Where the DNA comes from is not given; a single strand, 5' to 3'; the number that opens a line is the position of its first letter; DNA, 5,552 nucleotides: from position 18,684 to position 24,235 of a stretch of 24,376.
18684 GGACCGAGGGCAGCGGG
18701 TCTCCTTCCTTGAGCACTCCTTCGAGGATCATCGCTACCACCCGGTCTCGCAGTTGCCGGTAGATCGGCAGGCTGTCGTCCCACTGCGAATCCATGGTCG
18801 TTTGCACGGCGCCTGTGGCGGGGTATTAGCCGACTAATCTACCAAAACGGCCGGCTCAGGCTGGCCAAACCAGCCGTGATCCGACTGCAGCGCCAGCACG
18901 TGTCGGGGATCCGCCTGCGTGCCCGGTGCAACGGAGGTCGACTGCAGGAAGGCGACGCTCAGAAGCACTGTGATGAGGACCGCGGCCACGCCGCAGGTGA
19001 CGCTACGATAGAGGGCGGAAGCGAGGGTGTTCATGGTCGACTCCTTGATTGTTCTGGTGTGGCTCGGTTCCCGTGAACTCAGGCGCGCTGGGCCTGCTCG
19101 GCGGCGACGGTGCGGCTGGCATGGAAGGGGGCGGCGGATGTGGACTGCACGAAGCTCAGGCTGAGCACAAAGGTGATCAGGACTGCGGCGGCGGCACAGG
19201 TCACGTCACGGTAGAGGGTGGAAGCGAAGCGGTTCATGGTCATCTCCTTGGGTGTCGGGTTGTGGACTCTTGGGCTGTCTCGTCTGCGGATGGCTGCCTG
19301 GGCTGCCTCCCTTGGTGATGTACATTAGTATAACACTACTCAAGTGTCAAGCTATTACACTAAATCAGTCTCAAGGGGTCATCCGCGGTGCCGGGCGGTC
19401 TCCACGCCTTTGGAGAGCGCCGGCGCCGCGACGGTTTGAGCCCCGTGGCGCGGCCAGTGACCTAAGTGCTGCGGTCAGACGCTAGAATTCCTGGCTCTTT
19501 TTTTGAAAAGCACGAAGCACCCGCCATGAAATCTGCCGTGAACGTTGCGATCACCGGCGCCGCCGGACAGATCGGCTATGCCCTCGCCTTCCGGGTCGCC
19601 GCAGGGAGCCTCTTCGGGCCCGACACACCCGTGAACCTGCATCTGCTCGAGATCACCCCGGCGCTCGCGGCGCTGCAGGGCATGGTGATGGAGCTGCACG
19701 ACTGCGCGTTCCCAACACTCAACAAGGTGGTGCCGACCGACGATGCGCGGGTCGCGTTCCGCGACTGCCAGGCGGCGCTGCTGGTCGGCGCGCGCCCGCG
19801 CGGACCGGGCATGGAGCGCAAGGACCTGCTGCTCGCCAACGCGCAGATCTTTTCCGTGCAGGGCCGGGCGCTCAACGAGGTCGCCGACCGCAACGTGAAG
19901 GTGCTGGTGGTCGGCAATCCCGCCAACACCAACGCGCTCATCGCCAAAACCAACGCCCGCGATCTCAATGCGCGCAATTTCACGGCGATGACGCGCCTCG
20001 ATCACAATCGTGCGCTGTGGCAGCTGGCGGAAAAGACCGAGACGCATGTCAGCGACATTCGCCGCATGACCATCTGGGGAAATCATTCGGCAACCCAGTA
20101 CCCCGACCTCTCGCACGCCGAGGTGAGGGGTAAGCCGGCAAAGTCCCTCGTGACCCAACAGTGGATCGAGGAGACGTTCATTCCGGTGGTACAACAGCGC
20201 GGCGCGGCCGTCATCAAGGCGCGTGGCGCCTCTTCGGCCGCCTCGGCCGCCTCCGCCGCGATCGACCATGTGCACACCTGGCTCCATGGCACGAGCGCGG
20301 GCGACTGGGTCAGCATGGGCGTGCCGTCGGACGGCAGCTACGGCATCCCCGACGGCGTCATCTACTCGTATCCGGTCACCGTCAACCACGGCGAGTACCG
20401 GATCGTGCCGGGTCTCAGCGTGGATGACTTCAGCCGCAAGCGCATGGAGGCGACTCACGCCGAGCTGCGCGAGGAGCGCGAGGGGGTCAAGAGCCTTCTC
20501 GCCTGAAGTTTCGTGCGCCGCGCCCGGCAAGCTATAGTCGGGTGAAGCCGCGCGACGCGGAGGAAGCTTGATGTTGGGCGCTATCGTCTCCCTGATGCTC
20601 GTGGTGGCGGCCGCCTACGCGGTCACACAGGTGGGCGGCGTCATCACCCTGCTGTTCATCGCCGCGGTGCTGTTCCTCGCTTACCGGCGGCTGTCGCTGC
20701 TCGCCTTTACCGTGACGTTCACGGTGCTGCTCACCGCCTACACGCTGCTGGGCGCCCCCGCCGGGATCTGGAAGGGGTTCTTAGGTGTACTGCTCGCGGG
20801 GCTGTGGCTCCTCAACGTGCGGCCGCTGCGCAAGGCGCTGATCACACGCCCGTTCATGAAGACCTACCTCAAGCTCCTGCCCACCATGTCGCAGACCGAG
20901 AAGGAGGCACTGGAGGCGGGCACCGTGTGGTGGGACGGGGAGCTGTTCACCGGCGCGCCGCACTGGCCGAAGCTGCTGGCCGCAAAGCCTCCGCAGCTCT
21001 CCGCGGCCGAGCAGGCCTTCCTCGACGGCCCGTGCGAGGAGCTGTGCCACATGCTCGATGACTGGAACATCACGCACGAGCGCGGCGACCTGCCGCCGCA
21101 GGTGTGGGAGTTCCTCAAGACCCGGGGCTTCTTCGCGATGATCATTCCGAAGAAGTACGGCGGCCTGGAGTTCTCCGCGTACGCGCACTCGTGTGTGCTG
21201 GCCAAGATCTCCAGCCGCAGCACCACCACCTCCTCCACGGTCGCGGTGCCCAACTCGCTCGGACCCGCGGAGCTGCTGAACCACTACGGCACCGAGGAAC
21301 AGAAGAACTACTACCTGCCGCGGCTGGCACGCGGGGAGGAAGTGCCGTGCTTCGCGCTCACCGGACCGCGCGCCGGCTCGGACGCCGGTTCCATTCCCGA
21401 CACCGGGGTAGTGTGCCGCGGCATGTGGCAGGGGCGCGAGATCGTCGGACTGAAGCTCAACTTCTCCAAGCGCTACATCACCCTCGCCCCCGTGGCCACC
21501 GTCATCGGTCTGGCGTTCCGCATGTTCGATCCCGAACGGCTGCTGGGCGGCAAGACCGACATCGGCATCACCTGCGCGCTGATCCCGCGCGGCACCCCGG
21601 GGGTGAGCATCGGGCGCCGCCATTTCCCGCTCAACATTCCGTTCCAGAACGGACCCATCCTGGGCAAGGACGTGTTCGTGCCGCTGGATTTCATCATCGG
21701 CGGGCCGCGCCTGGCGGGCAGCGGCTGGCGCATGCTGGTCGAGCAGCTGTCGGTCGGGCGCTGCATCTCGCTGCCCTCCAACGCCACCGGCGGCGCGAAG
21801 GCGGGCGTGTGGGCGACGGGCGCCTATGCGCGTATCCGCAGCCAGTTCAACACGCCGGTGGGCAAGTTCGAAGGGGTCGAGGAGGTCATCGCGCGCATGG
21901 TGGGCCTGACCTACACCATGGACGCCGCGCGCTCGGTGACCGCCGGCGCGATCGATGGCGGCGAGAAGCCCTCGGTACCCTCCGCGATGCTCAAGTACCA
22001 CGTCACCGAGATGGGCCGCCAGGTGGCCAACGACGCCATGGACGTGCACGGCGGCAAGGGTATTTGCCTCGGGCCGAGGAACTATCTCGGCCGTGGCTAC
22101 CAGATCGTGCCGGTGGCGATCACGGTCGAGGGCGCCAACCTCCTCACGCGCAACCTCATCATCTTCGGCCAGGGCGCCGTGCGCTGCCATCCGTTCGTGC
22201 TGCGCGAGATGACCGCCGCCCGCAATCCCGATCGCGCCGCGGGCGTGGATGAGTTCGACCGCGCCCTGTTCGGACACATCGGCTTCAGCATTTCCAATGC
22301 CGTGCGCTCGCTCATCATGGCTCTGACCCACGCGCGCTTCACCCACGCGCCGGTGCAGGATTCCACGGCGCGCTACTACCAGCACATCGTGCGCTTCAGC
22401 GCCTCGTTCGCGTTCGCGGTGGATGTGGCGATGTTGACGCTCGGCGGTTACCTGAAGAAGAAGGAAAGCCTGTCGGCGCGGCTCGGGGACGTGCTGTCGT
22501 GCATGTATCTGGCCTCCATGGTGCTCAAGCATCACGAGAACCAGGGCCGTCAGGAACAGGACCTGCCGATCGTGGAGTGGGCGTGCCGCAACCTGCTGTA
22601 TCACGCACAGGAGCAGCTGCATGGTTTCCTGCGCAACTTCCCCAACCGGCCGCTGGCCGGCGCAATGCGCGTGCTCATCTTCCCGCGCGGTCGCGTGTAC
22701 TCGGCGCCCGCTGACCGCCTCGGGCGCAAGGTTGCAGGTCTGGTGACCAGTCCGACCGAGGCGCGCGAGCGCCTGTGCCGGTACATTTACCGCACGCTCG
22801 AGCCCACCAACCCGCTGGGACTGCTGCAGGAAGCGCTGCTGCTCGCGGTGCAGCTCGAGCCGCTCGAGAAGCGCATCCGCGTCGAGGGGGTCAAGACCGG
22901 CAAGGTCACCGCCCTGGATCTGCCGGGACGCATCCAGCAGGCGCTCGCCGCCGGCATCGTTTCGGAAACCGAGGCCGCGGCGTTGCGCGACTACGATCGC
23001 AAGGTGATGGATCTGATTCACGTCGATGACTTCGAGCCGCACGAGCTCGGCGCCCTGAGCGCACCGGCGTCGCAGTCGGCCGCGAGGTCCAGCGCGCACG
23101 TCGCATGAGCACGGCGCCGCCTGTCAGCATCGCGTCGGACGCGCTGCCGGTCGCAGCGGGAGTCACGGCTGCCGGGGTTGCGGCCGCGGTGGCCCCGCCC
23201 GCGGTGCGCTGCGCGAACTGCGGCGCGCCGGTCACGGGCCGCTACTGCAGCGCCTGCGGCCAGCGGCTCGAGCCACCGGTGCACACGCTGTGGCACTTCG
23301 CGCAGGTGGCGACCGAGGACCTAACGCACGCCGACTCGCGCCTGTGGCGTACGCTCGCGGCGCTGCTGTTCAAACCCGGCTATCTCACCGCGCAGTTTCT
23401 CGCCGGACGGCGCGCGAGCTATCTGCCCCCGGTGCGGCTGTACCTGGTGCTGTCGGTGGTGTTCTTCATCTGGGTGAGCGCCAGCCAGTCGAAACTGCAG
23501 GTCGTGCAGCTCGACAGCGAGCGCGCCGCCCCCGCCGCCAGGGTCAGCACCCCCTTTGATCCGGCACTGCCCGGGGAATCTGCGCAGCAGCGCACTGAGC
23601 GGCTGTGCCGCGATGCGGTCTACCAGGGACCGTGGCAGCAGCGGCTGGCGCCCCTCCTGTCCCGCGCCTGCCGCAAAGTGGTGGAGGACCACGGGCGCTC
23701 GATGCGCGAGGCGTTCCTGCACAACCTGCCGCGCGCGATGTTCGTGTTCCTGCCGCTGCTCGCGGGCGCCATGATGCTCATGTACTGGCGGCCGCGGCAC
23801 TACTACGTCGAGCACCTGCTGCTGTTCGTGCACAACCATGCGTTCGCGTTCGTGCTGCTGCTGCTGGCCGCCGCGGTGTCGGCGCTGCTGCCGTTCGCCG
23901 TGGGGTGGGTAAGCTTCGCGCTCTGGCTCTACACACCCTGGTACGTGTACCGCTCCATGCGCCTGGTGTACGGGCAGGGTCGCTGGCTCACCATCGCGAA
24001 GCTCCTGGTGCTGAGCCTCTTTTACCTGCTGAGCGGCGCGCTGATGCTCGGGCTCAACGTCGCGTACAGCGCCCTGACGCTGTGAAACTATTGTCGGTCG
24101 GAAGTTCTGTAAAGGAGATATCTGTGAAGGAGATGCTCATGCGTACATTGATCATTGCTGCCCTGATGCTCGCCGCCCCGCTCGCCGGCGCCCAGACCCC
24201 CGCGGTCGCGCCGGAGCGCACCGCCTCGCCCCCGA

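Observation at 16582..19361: Candidate undescribed peptide system: two tandem paralogous membrane peptides heading a YtrA-GntR/ABC exporter operon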

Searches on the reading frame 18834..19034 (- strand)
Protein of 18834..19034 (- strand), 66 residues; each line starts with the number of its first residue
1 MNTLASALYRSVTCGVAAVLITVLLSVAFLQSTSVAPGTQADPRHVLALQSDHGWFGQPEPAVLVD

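Call 3: search_protein_families(library=pfam, proteins=[window:18834-19034:-], max_evalue=1)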
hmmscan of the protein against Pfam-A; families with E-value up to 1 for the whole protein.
window:18834-19034:- (66 aa): 0 families

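Call 4: search_protein_families(library=ncbifam, proteins=[window:18834-19034:-], max_evalue=1)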
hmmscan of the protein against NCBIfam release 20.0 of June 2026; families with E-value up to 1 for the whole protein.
window:18834-19034:- (66 aa): 0 families

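Call 6: find_homologous_proteins(query=window:18834-19034:-, max_evalue=0.01)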
Query window:18834-19034:- (66 aa): 127 proteins with E <= 0.01 among 131 candidates; the best 120 are listed.
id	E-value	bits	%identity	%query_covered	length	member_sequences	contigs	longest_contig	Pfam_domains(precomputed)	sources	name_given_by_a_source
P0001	3.4e-32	126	95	100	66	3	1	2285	-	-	-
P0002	9.1e-26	106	79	100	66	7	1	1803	-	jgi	jgi:hypothetical protein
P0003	9.1e-26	106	80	100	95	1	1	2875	-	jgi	jgi:hypothetical protein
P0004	4.2e-25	104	77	100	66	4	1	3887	-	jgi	jgi:hypothetical protein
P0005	5.4e-25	104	76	100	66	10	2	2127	-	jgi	jgi:hypothetical protein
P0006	7.0e-25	103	76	100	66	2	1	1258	-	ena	-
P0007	2.5e-23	98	73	100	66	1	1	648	-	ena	-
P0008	6.1e-23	97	71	100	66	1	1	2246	-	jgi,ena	jgi:hypothetical protein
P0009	8.4e-23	97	74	100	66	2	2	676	-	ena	-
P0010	9.7e-23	97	73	100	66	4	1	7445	-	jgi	jgi:hypothetical protein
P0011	1.3e-22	96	71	100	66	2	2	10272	-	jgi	jgi:hypothetical protein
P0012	1.8e-22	96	71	100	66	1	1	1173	-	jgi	jgi:hypothetical protein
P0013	1.8e-22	96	71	100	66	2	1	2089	-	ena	-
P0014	2.5e-22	95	70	100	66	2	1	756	-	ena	-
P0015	2.8e-22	95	71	100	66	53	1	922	-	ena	-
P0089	1.0e-15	74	59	100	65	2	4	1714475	-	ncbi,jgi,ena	jgi:hypothetical protein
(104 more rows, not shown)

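Call 9: find_encoding_contigs(protein=P0089, flank=5000, max_places=4)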
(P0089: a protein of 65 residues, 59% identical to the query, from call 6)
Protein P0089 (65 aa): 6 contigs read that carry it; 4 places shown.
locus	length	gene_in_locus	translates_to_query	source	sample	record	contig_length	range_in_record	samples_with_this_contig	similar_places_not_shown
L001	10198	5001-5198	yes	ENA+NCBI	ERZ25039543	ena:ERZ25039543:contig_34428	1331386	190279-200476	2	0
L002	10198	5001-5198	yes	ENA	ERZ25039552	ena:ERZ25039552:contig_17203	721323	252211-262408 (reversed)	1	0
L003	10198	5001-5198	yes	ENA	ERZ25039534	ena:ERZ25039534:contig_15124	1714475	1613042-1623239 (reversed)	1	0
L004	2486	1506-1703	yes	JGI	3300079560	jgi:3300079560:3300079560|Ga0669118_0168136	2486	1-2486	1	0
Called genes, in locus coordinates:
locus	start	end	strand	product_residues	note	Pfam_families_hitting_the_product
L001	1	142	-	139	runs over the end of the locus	PF14347:DUF4399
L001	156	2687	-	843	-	PF00441:Acyl-CoA_dh_1, PF09317:ACDH_C, PF12412:DUF3667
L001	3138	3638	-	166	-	-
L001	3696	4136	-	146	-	PF02866:Ldh_1_C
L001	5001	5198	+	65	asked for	-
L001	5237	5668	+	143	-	PF00392:GntR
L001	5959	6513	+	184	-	PF13304:AAA_21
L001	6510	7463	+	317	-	PF13346:ABC2_membrane_5 (weak)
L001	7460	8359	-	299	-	PF07690:MFS_1, PF03137:OATP (weak)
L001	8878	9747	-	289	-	PF05721:PhyH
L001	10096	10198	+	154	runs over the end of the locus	PF13466:STAS_2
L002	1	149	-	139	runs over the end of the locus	PF14347:DUF4399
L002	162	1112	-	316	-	PF12412:DUF3667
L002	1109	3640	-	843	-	PF02771:Acyl-CoA_dh_N, PF02770:Acyl-CoA_dh_M (weak), PF00441:Acyl-CoA_dh_1, PF09317:ACDH_C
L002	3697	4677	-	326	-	PF00056:Ldh_1_N, PF02866:Ldh_1_C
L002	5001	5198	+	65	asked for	-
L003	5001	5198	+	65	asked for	-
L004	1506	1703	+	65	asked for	-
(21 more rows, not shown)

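Call 24: find_related_loci(query=A1, collection=metagenome_contigs, flank=2500)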
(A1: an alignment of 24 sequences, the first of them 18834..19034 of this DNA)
Query A1 (66 aa) in metagenome_contigs; peptide patterns used: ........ (x = any residue, [..] = any of these).
437 stretches matched a pattern; 261 encode a relative of the query (tblastn E <= 1e-3); the best 80 are kept; 80 distinct loci.
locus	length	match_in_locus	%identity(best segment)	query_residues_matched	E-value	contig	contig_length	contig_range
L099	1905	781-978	98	1-66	2e-40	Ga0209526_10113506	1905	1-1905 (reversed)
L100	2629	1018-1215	77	1-66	2e-31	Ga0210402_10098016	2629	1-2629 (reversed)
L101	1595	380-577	76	1-66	6e-31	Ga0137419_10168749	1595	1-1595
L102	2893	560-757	76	1-66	8e-31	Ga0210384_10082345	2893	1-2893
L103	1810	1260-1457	73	1-66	3e-29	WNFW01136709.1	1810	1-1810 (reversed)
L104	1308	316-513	73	1-66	6e-29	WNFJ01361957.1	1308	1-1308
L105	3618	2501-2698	70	1-66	1e-28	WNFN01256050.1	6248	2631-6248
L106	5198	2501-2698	70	1-66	2e-28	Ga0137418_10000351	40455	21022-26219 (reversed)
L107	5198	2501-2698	70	1-66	2e-28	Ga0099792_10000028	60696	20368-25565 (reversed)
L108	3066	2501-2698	71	1-66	3e-28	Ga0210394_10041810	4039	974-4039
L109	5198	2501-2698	70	1-66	2e-28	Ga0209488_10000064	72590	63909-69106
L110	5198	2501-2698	70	1-66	2e-28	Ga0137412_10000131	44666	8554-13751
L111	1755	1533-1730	71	1-66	4e-28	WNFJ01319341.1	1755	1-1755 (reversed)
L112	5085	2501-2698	70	1-66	7e-28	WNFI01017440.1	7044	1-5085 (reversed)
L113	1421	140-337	73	1-66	4e-28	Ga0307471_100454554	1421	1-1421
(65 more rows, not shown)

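Call 71: predict_structure(alignment_id=A1)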
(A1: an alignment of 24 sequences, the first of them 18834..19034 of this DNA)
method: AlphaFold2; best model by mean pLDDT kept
length: 66 residues; sequences in the alignment: 24
mean_pLDDT: 73.1   pTM: 0.39
mean pLDDT of the five models: 73.1, 72.5, 71.7, 71.6, 71.4
residues with pLDDT >= 90: 21; 70-90: 12; 50-70: 32; < 50: 1
segments of 3 or more residues with pLDDT < 50: none
pLDDT, mean of each block of 10 residues (from residue 1): 83 96 95 67 52 52 61
secondary structure, 60 per line:
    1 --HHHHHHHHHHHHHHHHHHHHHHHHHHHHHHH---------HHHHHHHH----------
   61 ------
elements in order: H3-33 H43-50

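Call 81: find_related_loci(query=A1, collection=genome_contigs, flank=1500)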
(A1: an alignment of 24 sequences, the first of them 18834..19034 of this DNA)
Query A1 (66 aa) in genome_contigs; peptide patterns used: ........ (x = any residue, [..] = any of these).
224 stretches matched a pattern; 50 encode a relative of the query (tblastn E <= 1e-3); 50 distinct loci.
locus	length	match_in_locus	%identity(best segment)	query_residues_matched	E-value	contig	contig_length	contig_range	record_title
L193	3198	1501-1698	70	1-66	2e-28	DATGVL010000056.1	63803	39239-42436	MAG TPA_asm: Steroidobacteraceae bacterium isolate SMAG_U10555 k141_1531483, whole genome shotgun sequence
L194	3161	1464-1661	68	1-66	8e-28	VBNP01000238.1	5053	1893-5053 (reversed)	MAG: Gammaproteobacteria bacterium isolate GP_24 14_1009_16_40cm_scaffold_96653, whole genome shotgun sequence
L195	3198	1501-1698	64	1-66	2e-26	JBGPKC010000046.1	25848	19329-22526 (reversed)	MAG: Steroidobacteraceae bacterium isolate OBJ_0618_7090110_295 k141_318400_length_25848_cov_17.9909, whole genome shotg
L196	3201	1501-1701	67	1-66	2e-25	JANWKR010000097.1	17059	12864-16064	MAG: Steroidobacteraceae bacterium isolate CRAIB_MAG98 c_000000052267, whole genome shotgun sequence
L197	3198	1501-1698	64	1-66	2e-25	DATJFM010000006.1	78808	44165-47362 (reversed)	MAG TPA_asm: Steroidobacteraceae bacterium isolate SMAG_U15460 k141_7388405, whole genome shotgun sequence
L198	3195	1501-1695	65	1-66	3e-24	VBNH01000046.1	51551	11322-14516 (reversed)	MAG: Gammaproteobacteria bacterium isolate GP_16 14_0903_16_20cm_scaffold_64, whole genome shotgun sequence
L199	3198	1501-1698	65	1-66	3e-24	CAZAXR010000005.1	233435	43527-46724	MAG TPA_asm: uncultured Steroidobacteraceae bacterium isolate binchicken_co279_97 genome assembly, contig: k141_2316223,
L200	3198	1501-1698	59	1-66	1e-23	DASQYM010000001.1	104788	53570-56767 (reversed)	MAG TPA_asm: Steroidobacteraceae bacterium isolate SMAG_U11065 k141_42471, whole genome shotgun sequence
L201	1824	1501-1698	58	1-66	9e-24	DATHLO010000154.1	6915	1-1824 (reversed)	MAG TPA_asm: Steroidobacteraceae bacterium isolate SMAG_U12608 k141_787089, whole genome shotgun sequence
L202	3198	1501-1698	61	1-66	9e-24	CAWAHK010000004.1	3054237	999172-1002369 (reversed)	MAG: uncultured proteobacterium isolate MFD04967.bin.1.171 genome assembly, contig: contig_7121, whole genome shotgun se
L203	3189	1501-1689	66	1-66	3e-23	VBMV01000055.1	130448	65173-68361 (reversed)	MAG: Gammaproteobacteria bacterium isolate GP_4 14_0903_02_20cm_scaffold_15_e:318, whole genome shotgun sequence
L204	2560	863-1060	64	1-66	4e-23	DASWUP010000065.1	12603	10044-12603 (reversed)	MAG TPA_asm: Steroidobacteraceae bacterium isolate SMAG_U3606 k141_147932, whole genome shotgun sequence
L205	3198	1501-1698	58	1-66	5e-23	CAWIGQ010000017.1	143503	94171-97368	MAG: uncultured Gammaproteobacteria bacterium isolate MFD01248.bin.2.16 genome assembly, contig: contig_33250, whole gen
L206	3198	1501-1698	61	1-66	5e-23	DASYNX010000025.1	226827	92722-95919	MAG TPA_asm: Steroidobacteraceae bacterium isolate SMAG_U4414 k141_652507, whole genome shotgun sequence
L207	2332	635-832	61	1-66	8e-23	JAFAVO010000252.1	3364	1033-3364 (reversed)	MAG: Gammaproteobacteria bacterium isolate CP_BM_RX_38 BM_RX_k147_9117051, whole genome shotgun sequence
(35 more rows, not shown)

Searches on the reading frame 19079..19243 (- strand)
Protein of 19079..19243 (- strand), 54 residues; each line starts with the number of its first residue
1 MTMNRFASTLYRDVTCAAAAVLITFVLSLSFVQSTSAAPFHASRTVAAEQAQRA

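Call 3: search_protein_families(library=pfam, proteins=[window:19079-19243:-], max_evalue=1)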
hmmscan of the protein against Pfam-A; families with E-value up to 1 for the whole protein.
window:19079-19243:- (54 aa): 3 families
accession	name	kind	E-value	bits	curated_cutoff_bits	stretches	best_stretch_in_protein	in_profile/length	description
PF25645.1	Seadorna_VP8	-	0.02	14.6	27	1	16-53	154-191/295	Seadornavirus outer capsid protein VP8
PF19650.4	DUF6153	-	0.061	14.6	27.7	1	12-54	59-104/116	Family of unknown function (DUF6153)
PF03742.19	PetN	-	0.24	11.7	20.3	1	14-32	4-22/29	PetN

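Call 4: search_protein_families(library=ncbifam, proteins=[window:19079-19243:-], max_evalue=1)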
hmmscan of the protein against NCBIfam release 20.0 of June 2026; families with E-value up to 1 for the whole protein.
window:19079-19243:- (54 aa): 0 families

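Call 10: find_homologous_proteins(query=window:19079-19237:-, max_evalue=0.01)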
Query window:19079-19237:- (52 aa): 53 proteins with E <= 0.01 among 53 candidates.
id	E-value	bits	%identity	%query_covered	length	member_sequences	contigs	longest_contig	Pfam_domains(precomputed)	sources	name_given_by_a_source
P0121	1.5e-19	85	90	100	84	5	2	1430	-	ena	-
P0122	6.1e-19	83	88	100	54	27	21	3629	-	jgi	jgi:hypothetical protein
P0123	2.1e-18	81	92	75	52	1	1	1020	-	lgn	-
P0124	7.8e-18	79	87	100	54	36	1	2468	-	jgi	jgi:predicted nucleotidyltransferase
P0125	1.4e-16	76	89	73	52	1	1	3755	-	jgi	-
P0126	4.8e-15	71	77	100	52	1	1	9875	-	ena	-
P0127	6.5e-15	70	75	100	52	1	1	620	-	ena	-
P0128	6.6e-15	70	94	65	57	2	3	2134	-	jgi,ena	-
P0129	1.3e-14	70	76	96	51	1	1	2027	-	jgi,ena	-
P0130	1.7e-14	69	94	65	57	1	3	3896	-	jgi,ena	-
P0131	1.0e-13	67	85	90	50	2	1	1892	-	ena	-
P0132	2.2e-13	66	83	90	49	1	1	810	-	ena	-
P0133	2.7e-13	66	77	100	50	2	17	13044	-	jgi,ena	-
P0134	3.3e-13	65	75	100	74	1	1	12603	-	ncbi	ncbi:MAG TPA: hypothetical protein VGD47_01900 [Steroidobacteraceae bacterium]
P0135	5.4e-13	65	74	96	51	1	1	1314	-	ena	-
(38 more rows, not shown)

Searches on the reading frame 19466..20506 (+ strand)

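Call 63: search_protein_families(library=pfam, proteins=[window:19466-20506:+], max_evalue=0.0001)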
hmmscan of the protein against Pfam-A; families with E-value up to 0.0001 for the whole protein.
window:19466-20506:+ (346 aa): 2 families
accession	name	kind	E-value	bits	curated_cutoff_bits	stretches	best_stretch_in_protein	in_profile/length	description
PF02866.23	Ldh_1_C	-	1.4e-46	159.1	22.6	1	176-342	1-171/174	lactate/malate dehydrogenase, alpha/beta C-terminal domain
PF00056.29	Ldh_1_N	-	2.6e-31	109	27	1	26-172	2-140/141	lactate/malate dehydrogenase, NAD binding domain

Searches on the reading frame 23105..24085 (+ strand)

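Call 63: search_protein_families(library=pfam, proteins=[window:23105-24085:+], max_evalue=0.0001)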
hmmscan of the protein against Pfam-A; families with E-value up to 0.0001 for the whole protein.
window:23105-24085:+ (326 aa): 1 family
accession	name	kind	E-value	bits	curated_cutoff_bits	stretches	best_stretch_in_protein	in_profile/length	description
PF12412.13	DUF3667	-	5.2e-19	68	27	1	77-121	1-45/45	Protein of unknown function (DUF3667)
